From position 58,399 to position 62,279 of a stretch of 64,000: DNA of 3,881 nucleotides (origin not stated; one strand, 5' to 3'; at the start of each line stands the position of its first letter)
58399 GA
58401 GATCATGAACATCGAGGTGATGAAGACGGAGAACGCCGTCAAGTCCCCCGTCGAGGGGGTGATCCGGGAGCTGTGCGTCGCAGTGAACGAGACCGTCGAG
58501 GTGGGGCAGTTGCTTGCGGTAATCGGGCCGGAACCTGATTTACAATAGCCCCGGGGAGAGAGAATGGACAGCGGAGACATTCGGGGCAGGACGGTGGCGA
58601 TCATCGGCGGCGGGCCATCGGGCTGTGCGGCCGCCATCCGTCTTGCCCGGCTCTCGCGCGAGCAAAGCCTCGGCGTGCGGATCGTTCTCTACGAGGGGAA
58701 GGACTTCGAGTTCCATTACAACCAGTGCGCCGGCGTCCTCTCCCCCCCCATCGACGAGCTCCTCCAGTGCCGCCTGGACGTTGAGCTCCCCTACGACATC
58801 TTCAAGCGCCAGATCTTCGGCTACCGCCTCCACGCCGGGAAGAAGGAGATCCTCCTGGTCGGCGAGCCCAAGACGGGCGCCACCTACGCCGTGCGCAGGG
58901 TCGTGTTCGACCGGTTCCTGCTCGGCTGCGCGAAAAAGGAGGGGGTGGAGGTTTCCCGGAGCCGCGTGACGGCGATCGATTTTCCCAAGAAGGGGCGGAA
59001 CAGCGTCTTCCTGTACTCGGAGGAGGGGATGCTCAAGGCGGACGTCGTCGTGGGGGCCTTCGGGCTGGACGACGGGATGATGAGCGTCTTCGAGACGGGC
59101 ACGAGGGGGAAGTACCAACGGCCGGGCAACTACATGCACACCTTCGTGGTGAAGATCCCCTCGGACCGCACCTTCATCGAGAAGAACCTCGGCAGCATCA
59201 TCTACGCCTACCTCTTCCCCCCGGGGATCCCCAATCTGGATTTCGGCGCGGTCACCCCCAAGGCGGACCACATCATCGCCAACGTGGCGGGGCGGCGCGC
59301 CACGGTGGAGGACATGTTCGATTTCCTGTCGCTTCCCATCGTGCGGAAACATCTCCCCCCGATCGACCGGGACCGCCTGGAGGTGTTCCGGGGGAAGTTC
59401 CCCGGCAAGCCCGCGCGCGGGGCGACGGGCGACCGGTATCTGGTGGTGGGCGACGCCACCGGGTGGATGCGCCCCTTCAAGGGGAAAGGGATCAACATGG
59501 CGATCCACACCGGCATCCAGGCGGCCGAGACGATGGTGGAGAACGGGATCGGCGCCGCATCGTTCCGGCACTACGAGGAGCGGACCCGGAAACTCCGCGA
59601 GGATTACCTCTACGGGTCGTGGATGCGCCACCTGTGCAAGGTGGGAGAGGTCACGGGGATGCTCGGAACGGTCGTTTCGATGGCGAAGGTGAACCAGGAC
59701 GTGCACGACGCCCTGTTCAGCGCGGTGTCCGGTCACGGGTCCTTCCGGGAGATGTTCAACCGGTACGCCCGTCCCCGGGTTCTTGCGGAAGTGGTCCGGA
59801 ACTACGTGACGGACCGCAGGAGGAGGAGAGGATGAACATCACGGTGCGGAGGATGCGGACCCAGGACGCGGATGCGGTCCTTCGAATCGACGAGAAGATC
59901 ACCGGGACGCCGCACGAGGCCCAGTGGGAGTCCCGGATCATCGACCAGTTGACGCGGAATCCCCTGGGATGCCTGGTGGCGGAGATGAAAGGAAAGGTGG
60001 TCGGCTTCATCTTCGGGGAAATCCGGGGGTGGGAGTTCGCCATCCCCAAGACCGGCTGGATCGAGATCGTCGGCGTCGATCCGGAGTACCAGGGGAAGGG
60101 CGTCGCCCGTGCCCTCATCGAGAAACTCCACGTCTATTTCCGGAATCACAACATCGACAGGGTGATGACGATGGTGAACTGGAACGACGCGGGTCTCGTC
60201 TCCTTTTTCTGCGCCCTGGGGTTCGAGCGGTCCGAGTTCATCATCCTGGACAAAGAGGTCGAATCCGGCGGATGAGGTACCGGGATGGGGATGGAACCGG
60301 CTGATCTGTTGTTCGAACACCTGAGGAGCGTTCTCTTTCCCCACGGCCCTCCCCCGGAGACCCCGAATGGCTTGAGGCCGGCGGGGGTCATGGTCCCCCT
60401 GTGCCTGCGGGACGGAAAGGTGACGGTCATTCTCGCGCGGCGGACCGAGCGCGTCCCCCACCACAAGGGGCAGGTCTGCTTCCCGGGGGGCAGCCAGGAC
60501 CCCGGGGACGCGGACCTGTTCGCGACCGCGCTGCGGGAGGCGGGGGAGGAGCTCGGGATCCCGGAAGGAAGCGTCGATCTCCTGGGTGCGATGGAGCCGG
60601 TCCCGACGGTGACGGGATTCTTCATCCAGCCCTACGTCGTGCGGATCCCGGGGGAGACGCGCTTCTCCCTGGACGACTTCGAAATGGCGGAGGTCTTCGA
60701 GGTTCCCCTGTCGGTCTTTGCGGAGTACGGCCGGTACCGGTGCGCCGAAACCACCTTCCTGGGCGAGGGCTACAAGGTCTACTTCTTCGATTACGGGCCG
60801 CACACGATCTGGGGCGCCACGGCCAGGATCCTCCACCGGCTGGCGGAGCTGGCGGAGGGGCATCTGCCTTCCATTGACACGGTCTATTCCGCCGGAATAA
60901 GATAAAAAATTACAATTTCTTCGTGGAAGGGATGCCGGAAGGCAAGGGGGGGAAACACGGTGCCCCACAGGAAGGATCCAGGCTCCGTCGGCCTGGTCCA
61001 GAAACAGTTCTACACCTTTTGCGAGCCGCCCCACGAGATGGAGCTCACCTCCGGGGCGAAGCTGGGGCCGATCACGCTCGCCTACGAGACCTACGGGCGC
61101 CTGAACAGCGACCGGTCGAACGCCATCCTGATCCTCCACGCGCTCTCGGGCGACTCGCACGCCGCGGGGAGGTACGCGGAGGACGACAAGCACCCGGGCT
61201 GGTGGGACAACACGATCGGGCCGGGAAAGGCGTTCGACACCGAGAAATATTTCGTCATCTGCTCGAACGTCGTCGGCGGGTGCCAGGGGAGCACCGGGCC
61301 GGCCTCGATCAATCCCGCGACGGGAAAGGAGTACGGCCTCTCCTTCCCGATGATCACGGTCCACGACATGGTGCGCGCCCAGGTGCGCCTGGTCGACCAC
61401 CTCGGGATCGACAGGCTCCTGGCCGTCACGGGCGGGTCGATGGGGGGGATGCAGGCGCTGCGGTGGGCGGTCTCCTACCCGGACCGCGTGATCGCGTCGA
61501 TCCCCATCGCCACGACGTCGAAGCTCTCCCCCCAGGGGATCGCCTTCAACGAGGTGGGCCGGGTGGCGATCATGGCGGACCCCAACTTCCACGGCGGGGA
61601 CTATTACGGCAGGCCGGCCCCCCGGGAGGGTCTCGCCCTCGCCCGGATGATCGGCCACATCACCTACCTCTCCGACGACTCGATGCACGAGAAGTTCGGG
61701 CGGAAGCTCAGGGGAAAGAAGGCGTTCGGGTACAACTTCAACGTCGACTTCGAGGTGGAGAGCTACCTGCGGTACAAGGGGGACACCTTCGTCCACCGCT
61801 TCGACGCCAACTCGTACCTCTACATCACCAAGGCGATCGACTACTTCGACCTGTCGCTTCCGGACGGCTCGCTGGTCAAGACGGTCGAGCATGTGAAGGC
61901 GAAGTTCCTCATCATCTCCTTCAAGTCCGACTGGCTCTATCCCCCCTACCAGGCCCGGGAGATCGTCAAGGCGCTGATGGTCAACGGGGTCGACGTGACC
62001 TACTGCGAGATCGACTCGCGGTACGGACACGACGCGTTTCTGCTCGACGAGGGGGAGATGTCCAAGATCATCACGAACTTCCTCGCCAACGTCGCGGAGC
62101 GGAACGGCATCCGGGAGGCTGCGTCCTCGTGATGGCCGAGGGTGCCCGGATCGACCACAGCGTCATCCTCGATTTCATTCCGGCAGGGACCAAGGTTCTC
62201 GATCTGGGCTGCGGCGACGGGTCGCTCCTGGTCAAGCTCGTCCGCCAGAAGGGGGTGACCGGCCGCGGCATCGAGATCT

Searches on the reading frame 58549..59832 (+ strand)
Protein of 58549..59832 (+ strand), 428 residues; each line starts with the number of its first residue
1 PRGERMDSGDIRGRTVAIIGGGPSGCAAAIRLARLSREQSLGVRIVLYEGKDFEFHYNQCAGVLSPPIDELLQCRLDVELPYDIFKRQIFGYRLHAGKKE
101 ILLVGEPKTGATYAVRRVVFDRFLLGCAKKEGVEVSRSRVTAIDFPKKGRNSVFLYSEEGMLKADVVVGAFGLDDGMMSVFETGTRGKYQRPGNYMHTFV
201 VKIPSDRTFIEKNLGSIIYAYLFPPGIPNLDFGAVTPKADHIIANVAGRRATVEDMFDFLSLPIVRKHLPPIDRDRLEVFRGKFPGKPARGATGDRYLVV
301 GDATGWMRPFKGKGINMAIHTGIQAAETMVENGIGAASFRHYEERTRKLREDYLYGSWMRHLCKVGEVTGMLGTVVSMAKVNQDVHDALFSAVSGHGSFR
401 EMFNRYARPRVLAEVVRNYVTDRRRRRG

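Call 43: search_protein_families(library=pfam, proteins=[window:58549-59832:+], max_evalue=0.0001)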
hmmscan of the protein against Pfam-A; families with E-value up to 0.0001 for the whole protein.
window:58549-59832:+ (428 aa): 4 families
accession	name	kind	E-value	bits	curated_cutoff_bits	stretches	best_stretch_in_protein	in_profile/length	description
PF04820.20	Trp_halogenase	-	1.7e-07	30.9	21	0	109-174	149-214/458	Tryptophan halogenase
PF01494.25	FAD_binding_3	-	2.9e-07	30.5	22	0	294-331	283-320/349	FAD binding domain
PF07992.20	Pyr_redox_2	-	6.9e-06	26.1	26.1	1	15-61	2-41/291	Pyridine nucleotide-disulphide oxidoreductase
PF13454.12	NAD_binding_9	-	7.7e-06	26.4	21.8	0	17-51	1-33/155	FAD-NAD(P)-binding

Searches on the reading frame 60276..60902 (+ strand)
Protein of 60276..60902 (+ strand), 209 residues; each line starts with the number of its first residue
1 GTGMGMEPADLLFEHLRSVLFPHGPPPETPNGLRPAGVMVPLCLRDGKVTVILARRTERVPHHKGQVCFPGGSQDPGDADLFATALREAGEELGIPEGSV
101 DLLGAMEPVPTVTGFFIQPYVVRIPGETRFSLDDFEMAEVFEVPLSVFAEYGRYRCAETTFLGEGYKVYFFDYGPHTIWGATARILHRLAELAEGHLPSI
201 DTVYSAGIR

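Call 43: search_protein_families(library=pfam, proteins=[window:60276-60902:+], max_evalue=0.0001)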
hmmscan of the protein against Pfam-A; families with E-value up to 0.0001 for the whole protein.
window:60276-60902:+ (209 aa): 1 family
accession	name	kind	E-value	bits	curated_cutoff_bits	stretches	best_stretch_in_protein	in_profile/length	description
PF00293.34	NUDIX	-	2.9e-13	50.4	21.1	1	34-126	2-83/134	NUDIX domain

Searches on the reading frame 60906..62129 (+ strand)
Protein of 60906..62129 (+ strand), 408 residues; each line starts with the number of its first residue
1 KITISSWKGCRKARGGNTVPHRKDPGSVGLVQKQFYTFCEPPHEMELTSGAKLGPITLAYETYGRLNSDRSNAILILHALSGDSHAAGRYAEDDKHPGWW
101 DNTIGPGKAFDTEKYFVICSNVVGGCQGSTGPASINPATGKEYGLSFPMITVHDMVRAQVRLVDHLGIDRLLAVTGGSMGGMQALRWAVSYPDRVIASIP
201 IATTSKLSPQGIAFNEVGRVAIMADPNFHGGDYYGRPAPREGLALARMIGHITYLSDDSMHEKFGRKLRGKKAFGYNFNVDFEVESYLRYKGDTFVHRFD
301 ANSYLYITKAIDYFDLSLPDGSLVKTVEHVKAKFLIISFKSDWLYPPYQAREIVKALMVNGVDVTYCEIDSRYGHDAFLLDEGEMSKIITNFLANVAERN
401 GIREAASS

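Call 43: search_protein_families(library=pfam, proteins=[window:60906-62129:+], max_evalue=0.0001)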
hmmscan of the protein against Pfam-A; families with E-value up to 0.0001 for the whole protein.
window:60906-62129:+ (408 aa): 1 family
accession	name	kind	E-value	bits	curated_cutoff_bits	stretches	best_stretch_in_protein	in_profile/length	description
PF00561.26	Abhydrolase_1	-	7.3e-19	68.8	25.8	1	72-380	1-243/245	alpha/beta hydrolase fold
